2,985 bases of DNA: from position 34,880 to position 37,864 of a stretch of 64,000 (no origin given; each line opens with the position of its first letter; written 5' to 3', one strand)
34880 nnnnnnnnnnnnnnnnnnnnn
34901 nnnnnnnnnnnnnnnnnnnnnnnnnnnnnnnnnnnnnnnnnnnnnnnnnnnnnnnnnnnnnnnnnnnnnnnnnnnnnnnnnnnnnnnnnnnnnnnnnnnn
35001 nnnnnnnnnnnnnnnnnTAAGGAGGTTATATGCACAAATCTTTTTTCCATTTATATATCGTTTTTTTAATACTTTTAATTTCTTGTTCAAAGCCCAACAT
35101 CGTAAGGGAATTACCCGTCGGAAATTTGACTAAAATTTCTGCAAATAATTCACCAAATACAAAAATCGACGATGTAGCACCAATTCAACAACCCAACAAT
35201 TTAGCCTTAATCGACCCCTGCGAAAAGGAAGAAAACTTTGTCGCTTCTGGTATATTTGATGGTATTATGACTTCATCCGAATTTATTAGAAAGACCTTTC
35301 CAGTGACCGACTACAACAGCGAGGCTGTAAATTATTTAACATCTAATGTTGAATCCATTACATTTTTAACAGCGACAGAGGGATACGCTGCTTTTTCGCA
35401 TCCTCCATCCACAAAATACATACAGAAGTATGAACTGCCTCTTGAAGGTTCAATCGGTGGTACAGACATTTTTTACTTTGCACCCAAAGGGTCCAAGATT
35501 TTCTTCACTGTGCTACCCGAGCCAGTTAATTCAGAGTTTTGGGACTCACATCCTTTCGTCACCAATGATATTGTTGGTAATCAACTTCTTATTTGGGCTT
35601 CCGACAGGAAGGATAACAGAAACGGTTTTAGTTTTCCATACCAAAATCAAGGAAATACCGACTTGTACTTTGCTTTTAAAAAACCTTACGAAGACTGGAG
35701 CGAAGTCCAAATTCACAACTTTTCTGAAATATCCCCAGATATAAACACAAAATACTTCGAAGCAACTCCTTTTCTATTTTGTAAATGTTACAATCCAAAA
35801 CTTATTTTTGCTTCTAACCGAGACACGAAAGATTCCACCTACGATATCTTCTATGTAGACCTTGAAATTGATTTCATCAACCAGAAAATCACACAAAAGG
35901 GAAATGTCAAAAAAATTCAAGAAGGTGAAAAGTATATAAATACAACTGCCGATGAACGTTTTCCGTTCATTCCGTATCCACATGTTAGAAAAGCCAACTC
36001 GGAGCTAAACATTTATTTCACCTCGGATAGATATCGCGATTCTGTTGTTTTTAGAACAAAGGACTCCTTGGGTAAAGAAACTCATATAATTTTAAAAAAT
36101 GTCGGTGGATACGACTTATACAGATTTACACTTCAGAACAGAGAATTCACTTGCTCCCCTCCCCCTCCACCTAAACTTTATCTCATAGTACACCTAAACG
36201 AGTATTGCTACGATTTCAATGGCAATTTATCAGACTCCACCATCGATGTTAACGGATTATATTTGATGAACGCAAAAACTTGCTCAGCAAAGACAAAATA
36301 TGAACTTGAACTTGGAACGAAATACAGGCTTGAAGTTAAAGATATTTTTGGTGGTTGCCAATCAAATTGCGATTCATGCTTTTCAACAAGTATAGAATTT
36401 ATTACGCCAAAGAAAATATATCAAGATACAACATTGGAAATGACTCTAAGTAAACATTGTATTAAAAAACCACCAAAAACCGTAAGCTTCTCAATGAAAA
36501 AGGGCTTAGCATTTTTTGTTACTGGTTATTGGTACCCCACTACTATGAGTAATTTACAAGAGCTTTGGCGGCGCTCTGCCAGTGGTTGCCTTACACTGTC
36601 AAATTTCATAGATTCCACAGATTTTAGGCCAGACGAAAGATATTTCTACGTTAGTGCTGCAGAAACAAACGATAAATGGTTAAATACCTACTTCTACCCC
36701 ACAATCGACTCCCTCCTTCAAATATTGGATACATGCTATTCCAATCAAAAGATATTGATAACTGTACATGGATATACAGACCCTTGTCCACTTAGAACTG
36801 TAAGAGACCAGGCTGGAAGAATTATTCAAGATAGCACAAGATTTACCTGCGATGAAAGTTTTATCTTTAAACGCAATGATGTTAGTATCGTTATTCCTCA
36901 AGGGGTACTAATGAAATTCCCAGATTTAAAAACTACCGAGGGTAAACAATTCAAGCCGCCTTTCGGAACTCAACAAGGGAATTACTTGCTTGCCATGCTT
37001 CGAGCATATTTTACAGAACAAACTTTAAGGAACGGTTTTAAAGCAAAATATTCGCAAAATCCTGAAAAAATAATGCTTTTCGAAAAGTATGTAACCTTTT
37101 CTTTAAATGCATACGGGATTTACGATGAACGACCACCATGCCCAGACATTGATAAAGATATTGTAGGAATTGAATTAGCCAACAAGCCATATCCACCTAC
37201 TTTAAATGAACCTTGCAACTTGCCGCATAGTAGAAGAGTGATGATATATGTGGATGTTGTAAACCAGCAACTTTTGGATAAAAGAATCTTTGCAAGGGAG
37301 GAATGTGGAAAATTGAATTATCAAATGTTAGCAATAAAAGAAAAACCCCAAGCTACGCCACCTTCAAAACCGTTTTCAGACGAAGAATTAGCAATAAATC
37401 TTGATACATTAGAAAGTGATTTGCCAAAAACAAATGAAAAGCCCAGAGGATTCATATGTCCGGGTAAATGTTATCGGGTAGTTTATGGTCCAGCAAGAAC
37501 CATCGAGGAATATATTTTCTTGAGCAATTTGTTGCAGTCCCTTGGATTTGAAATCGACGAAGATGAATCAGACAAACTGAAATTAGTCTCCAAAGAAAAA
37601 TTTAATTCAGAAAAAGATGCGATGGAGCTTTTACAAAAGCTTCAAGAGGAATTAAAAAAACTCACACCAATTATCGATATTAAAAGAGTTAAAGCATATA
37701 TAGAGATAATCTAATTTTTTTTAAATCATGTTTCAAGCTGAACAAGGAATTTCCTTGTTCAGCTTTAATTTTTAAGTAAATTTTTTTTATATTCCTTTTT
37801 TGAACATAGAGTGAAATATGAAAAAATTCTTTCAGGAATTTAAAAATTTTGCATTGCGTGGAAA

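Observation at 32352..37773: Terminator-bounded four-gene envelope operon: small barrel, Cys-rich lipoprotein-barrel, lipoprotein, and peptidoglycan-anchoring PorE-like protein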

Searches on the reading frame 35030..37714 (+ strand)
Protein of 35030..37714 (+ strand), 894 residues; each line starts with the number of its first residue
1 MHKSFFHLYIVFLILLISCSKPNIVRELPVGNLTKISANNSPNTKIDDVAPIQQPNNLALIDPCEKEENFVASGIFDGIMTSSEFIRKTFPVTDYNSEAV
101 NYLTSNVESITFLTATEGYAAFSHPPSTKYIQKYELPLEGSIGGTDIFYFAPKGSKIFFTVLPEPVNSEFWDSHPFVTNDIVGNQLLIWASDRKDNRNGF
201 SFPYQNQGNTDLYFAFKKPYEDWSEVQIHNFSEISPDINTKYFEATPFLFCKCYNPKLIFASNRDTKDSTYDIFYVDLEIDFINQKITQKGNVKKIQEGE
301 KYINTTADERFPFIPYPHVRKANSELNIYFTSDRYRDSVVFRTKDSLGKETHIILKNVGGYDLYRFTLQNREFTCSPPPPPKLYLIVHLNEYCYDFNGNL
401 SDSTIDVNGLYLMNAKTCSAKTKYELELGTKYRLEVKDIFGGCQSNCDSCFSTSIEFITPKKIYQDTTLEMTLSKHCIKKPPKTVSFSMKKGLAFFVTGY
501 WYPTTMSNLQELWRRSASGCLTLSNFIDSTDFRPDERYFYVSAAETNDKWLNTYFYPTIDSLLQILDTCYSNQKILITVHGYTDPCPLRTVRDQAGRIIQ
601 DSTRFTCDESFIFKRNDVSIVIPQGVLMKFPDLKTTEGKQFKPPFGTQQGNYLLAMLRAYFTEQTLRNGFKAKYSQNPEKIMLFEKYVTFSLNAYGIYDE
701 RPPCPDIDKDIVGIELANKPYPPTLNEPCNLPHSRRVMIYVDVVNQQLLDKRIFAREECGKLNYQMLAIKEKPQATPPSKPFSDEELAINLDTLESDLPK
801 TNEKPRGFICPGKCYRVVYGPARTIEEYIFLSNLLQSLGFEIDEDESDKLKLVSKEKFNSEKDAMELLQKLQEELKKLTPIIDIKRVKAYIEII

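Call 3: search_protein_families(library=pfam, proteins=[window:35030-37714:+], max_evalue=1)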
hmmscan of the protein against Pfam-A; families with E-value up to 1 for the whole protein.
window:35030-37714:+ (894 aa): 3 families
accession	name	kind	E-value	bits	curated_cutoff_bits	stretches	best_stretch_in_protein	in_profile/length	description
PF00715.22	IL2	-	0.044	14.2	26.2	1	834-890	34-92/145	Interleukin 2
PF25763.1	Aurora-A_bind_CEP192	-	0.16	12.9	23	1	837-882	22-67/68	CEP192 Aurora A binding region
PF23139.1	OB_YrrC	-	0.21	12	27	0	267-303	16-51/76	ATP-dependent DNA helicase YrrC, OB-fold domain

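Call 4: search_protein_families(library=ncbifam, proteins=[window:35030-37714:+], max_evalue=1)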
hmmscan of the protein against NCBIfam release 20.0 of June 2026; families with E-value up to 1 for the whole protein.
window:35030-37714:+ (894 aa): 0 families

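Call 7: find_encoding_contigs(protein=window:35030-37714:+, flank=10000, max_places=6)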
Protein window:35030-37714:+ (894 aa): 4 contigs read that carry it; 3 places shown.
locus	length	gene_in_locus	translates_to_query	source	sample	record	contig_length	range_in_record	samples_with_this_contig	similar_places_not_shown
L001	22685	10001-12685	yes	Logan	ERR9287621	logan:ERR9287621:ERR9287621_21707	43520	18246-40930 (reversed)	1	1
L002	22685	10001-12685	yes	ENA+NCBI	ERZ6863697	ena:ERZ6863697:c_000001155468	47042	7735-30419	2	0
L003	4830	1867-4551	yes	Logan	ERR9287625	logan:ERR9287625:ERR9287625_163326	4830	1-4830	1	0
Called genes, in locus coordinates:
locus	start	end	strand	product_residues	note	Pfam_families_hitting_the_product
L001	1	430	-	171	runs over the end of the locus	PF01161:PBP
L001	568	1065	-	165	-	PF14697:Fer4_21 (faint), PF12797:Fer4_2 (faint), PF13237:Fer4_10, PF00037:Fer4 (weak), PF12838:Fer4_7, PF13183:Fer4_8 (weak), PF13187:Fer4_9, PF00037:Fer4, +2 more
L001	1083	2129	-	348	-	PF00146:NADHdh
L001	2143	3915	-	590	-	PF00111:Fer2 (weak), PF13510:Fer2_4, PF10588:NADH-G_4Fe-4S_3, PF22117:Fer4_Nqo3, PF04879:Molybdop_Fe4S4, PF22151:Fer4_NDSU1 (weak), PF00384:Molybdopterin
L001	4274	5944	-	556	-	PF01293:PEPCK_ATP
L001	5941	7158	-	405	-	PF00155:Aminotran_1_2, PF01041:DegT_DnrJ_EryC1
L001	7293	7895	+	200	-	-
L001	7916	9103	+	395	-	-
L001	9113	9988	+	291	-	-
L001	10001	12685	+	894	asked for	-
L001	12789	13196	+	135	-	PF01741:MscL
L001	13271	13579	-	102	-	-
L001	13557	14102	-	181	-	-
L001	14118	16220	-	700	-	PF22745:Nlig-Ia, PF01653:DNA_ligase_aden, PF03120:OB_DNA_ligase, PF12826:HHH_2, PF14520:HHH_5, PF00533:BRCT, PF12738:PTCB-BRCT (weak)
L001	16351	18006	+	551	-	-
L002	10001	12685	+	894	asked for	-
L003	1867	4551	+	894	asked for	-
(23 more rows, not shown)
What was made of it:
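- The genome has T9SS cargo (a Por_Secre_tail S8 peptidase at 46542-49979, call 7).
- Tried and rejected: SusCD and Tol-Pal: rejected (calls 3, 7).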

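Call 8: search_solved_structures(query=window:35030-37714:+, max_evalue=10)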
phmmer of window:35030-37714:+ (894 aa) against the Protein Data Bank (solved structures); distinct sequences matched with E-value up to 10: 2.
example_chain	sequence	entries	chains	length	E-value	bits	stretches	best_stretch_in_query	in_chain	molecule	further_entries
8p5d_MD1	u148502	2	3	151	0.43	11.6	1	717-769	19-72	DNL-type domain-containing protein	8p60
8hku_L10E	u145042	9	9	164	1.2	10.1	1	811-870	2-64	50S ribosomal protein L10e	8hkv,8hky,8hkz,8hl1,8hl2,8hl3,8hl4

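Call 9: find_homologous_proteins(query=window:35030-37714:+, max_evalue=0.001)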
Query window:35030-37714:+ (894 aa): 60 proteins with E <= 0.001 among 5713 candidates.
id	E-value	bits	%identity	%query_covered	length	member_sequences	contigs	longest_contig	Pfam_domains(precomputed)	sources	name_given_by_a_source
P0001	0.0e+0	2084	100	100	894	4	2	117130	-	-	-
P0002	0.0e+0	1560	73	98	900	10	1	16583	-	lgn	-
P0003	0.0e+0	1542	71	100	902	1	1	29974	-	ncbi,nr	ncbi:MAG: hypothetical protein N2560_04415 [Ignavibacteria bacterium]|nr:hypothetical protein [Ignav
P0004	0.0e+0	1437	66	99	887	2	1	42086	-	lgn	-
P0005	0.0e+0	1427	66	99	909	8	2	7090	-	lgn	-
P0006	0.0e+0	1350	65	98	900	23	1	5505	-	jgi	-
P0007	0.0e+0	1345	64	98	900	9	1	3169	-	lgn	-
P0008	0.0e+0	1332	63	100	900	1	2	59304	-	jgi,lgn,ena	-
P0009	0.0e+0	1308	62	99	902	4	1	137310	-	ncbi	-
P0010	0.0e+0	1305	62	100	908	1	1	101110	-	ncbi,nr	ncbi:MAG: hypothetical protein N2517_05565 [Ignavibacteria bacterium]|nr:hypothetical protein [Ignav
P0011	0.0e+0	1280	63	99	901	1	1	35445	-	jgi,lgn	jgi:hypothetical protein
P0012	0.0e+0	1218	59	100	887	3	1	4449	-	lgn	-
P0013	0.0e+0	1204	59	100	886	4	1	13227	-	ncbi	-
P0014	0.0e+0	1173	57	100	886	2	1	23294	-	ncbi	-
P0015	0.0e+0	1146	57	99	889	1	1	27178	-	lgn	-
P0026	6.5e-123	430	34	98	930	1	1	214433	-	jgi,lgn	jgi:hypothetical protein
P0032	1.5e-59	220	34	53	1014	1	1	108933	-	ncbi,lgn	-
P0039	8.2e-54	201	35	40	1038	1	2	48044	PF05036.19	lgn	-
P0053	4.7e-32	129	34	39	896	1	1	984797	-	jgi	jgi:hypothetical protein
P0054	2.3e-21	94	32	32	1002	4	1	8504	PF07676.19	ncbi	-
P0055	1.8e-14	71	25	71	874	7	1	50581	PF07676.19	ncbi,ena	-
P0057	6.6e-5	39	21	59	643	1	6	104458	PF07676.19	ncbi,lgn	-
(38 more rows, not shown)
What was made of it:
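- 35030..37714 (+): g4: 894-aa multidomain lipoprotein (Cys19) with PorE/CHU_0125-like architecture plus a SPOR-like tail. 60 homologues, all from Ignavibacteria/Kapabacteria-type MAGs (call 9).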

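Call 10: find_encoding_contigs(protein=P0026, flank=8000, max_places=2)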
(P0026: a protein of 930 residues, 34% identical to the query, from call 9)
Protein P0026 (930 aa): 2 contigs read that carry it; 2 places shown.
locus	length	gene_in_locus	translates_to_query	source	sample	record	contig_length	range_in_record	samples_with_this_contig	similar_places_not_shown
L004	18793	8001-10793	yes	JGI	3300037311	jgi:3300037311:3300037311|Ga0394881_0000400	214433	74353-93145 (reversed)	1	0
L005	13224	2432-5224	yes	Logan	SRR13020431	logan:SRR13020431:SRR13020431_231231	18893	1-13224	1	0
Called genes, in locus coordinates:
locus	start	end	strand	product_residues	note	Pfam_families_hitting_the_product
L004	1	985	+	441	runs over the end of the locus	PF02321:OEP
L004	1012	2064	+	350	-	PF25917:BSH_RND, PF25973:BSH_CzcB, PF25885:HH_EMRA (weak), PF25954:Beta-barrel_RND_2, PF25990:Beta-barrel_YknX (weak), PF25967:RND-MFP_C, PF25989:YknX_C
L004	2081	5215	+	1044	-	PF00873:ACR_tran, PF03176:MMPL (weak), PF02355:SecD_SecF_C (faint)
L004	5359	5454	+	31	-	-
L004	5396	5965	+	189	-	PF13505:OMP_b-brl (weak)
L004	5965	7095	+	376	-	-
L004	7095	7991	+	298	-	-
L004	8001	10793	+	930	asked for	-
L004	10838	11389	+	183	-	PF00574:CLP_protease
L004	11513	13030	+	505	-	PF13231:PMT_2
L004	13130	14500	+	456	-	PF01225:Mur_ligase, PF03807:F420_oxidored (weak), PF08245:Mur_ligase_M, PF02875:Mur_ligase_C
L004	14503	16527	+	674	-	PF13616:Rotamase_3, PF00639:Rotamase, PF13145:Rotamase_2 (weak), PF13616:Rotamase_3, PF00639:Rotamase, PF13145:Rotamase_2 (weak)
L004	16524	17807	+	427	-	PF13624:SurA_N_3, PF09312:SurA_N (weak), PF13145:Rotamase_2 (weak), PF13616:Rotamase_3, PF00639:Rotamase, PF13616:Rotamase_3 (weak), PF00639:Rotamase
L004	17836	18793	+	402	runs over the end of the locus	PF07396:Porin_O_P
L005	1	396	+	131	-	?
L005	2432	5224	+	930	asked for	-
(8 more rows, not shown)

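Call 11: find_encoding_contigs(protein=P0032, flank=8000, max_places=2)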
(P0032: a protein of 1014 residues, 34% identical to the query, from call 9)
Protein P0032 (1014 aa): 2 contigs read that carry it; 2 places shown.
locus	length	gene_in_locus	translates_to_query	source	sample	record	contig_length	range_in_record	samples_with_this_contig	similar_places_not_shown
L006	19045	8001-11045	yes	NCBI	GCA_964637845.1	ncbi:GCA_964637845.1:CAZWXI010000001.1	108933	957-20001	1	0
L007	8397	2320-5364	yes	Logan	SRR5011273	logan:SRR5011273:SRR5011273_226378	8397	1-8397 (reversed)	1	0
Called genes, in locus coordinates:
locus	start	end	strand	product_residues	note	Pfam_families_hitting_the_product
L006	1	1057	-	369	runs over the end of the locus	PF01432:Peptidase_M3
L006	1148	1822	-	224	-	PF08439:Peptidase_M3_N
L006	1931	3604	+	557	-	PF04389:Peptidase_M28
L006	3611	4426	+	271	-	PF12849:PBP_like_2, PF12727:PBP_like (weak)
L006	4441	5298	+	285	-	PF00557:Peptidase_M24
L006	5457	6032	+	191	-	-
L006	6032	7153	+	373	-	-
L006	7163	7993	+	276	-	-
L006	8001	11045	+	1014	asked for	-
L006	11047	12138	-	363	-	PF00383:dCMP_cyt_deam_1, PF14437:MafB19-deam, PF01872:RibD_C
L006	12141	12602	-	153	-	-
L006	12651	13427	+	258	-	-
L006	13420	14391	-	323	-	PF07949:YbbR (faint)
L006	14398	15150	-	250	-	PF01925:TauE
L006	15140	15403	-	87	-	-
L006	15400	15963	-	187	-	-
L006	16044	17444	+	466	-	PF01225:Mur_ligase (weak), PF08245:Mur_ligase_M, PF02875:Mur_ligase_C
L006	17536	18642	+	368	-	PF00953:Glycos_transf_4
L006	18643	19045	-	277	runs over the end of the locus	-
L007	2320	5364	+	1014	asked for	-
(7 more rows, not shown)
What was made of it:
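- Several loci have murein-synthesis or envelope genes nearby, such as Mur ligases, MraY and SurA in L004 and L006 (calls 10, 11).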

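Call 12: find_encoding_contigs(protein=P0053, flank=8000, max_places=2)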
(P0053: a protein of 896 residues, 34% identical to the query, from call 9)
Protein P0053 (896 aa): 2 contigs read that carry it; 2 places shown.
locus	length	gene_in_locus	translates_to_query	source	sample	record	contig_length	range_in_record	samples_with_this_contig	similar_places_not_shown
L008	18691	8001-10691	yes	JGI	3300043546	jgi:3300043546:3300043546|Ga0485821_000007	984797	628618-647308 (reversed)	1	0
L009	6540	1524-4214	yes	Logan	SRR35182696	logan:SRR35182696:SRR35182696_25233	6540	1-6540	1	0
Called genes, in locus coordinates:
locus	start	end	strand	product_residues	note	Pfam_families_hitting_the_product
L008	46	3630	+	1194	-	PF00082:Peptidase_S8, PF22073:Cep192_D4 (faint), PF15902:Sortilin-Vps10 (weak), PF15780:ASH (faint), PF18962:Por_Secre_tail (weak)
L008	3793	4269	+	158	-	-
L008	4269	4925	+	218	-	-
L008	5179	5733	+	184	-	-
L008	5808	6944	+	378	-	-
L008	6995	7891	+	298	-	-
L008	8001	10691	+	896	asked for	-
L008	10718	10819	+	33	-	-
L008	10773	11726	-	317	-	PF01833:TIG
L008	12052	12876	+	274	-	-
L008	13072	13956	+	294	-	PF02548:Pantoate_transf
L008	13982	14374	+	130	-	-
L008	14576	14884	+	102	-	PF00829:Ribosomal_L21p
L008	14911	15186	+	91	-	PF01016:Ribosomal_L27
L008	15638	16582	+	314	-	PF00056:Ldh_1_N, PF02866:Ldh_1_C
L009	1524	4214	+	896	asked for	-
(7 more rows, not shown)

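Call 13: find_encoding_contigs(protein=P0055, flank=8000, max_places=2)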
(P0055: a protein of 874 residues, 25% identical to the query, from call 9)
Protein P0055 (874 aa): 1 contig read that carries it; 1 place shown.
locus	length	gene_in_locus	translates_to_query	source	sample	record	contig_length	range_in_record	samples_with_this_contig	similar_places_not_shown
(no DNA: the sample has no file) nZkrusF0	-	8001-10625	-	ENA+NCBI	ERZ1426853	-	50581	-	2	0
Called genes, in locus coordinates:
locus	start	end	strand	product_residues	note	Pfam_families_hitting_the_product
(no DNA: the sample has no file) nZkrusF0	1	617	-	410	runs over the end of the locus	-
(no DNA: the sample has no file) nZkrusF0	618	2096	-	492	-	PF08323:Glyco_transf_5, PF13439:Glyco_transf_4 (faint), PF00534:Glycos_transf_1, PF13692:Glyco_trans_1_4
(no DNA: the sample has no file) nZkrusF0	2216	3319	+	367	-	PF01008:IF-2B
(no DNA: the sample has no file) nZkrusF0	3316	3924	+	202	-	PF00596:Aldolase_II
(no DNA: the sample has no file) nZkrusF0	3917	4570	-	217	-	PF04240:Caroten_synth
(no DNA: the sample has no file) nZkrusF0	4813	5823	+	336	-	-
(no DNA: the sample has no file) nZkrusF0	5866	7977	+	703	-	-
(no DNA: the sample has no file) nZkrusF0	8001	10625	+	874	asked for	PF07676:PD40 (faint)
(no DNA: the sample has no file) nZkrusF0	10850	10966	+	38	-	-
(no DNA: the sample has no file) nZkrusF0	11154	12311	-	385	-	PF03811:Zn_ribbon_InsA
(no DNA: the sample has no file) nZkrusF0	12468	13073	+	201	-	PF00440:TetR_N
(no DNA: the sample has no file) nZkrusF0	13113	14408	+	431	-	-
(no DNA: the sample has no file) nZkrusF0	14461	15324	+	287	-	PF25917:BSH_RND, PF25997:BSH_YhbJ (faint)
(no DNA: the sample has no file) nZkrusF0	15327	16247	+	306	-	PF00005:ABC_tran, PF13304:AAA_21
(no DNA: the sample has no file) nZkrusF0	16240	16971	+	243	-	PF00005:ABC_tran, PF13304:AAA_21 (weak)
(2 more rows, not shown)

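Call 14: find_encoding_contigs(protein=P0057, flank=8000, max_places=2)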
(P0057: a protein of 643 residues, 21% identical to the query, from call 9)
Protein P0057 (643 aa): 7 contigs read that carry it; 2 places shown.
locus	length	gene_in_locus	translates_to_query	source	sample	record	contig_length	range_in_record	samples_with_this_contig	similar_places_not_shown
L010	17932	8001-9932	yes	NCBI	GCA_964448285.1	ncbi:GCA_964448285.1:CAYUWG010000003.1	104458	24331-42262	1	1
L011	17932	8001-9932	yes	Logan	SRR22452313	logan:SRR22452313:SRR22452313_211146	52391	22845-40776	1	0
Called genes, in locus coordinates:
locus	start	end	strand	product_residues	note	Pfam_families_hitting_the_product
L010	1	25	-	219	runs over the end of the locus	PF05175:MTS, PF06325:PrmA (weak), PF13847:Methyltransf_31 (weak), PF08242:Methyltransf_12 (faint), PF13649:Methyltransf_25 (faint)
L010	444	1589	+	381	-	PF13173:AAA_14, PF13635:DUF4143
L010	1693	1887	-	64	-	-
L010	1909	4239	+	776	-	PF13385:Laminin_G_3, PF02973:Sialidase (faint), PF13385:Laminin_G_3, PF13620:CarboxypepD_reg (weak), PF17210:SdrD_B, PF22904:NOMO1-like_2nd (weak), PF18962:Por_Secre_tail (weak)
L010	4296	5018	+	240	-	PF01833:TIG, PF19765:DUF6252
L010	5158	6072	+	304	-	-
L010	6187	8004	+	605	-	PF22544:HYDIN_VesB_CFA65-like_Ig (faint)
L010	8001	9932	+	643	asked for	PF07676:PD40 (faint)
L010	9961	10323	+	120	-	-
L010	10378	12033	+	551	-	PF12974:Phosphonate-bd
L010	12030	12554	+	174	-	-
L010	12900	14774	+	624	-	PF00089:Trypsin, PF13365:Trypsin_2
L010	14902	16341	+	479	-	-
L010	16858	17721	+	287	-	PF22842:Pel9A-like_beta_helix, PF13229:Beta_helix (weak)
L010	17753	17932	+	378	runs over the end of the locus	PF18962:Por_Secre_tail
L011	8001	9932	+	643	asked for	PF07676:PD40 (faint)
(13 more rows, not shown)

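Call 15: find_encoding_contigs(protein=P0054, flank=8000, max_places=2)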
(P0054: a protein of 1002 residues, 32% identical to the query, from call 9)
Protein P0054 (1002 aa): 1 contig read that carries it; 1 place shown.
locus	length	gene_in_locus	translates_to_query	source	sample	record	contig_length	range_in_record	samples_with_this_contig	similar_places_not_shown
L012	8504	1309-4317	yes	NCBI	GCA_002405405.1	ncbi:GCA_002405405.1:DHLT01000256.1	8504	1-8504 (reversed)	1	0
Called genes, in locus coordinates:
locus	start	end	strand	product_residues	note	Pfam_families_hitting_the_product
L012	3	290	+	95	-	?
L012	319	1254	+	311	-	-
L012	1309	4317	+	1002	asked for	PF07676:PD40 (weak)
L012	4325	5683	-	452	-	PF13173:AAA_14, PF13635:DUF4143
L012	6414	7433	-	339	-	PF00691:OmpA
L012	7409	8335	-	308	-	PF00491:Arginase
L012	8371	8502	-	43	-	?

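Call 18: search_solved_structures(query=A1, max_evalue=10, show_alignments=3)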
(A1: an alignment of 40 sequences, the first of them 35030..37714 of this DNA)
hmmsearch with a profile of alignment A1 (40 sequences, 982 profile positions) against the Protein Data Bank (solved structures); distinct sequences matched with E-value up to 10: 0.

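Call 19: search_protein_families(library=pfam, alignment_id=A1, max_evalue=0.1)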
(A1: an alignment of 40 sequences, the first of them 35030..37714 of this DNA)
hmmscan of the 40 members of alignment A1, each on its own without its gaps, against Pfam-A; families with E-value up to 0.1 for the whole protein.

A. member 1, window:35030-37714:+ (894 aa): 1 family
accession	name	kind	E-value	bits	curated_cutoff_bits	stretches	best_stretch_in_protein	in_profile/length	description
PF00715.22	IL2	-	0.044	14.2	26.2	1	834-890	34-92/145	Interleukin 2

B. families by the number of members that match (of 40 scanned): 17 families
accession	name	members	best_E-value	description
PF07676.18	PD40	5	4.2e-13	WD40-like Beta Propeller Repeat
PF05036.18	SPOR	2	1.1e-07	SPOR domain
PF13667.11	ThiC-associated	1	0.0038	ThiC-associated domain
PF20018.4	VMAP-M14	1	0.0091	vWA-MoxR associated protein middle region (VMAP-M) 14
PF13642.11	DUF4144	1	0.017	protein structure with unknown function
PF18360.6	hnRNP_Q_AcD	1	0.03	Heterogeneous nuclear ribonucleoprotein Q acidic domain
PF21612.3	YchJ_N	1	0.043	YchJ family protein, N-terminal zinc binding domain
PF00715.22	IL2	1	0.044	Interleukin 2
PF08918.16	PhoQ_Sensor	1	0.05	PhoQ Sensor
PF18318.6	Gln-synt_C-ter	1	0.054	Glutamine synthetase C-terminal domain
PF22390.1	LntA_helical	1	0.056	LntA, four-helical up-and-down bundle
PF17157.10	GAPES4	1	0.066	Gammaproteobacterial periplasmic sensor domain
PF22476.1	Ago_N_3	1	0.066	Argonaute, N-terminal domain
PF11029.13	DAZAP2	1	0.083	DAZ associated protein 2 (DAZAP2)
PF19647.4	DUF6150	1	0.088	Family of unknown function (DUF6150)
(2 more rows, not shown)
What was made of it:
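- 35087..36139 (+): g4 N-terminal region and PD40-type beta-propeller (aa ~20-370). PD40 Pfam hits in 5 of 40 family members, best 4e-13 (call 19).
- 36491..37264 (+): g4 divergent OmpA_C-like domain (aa 488-745): FFVTGYW, VHGYTD(584), N651-YLLAML-R658-AY, RRVMIYV. PF00691 itself scores 0 of 40 (call 19).
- On PorE family (T9SS; NCBIfam NF052230): PD40 in 5 of 40 members (call 19).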
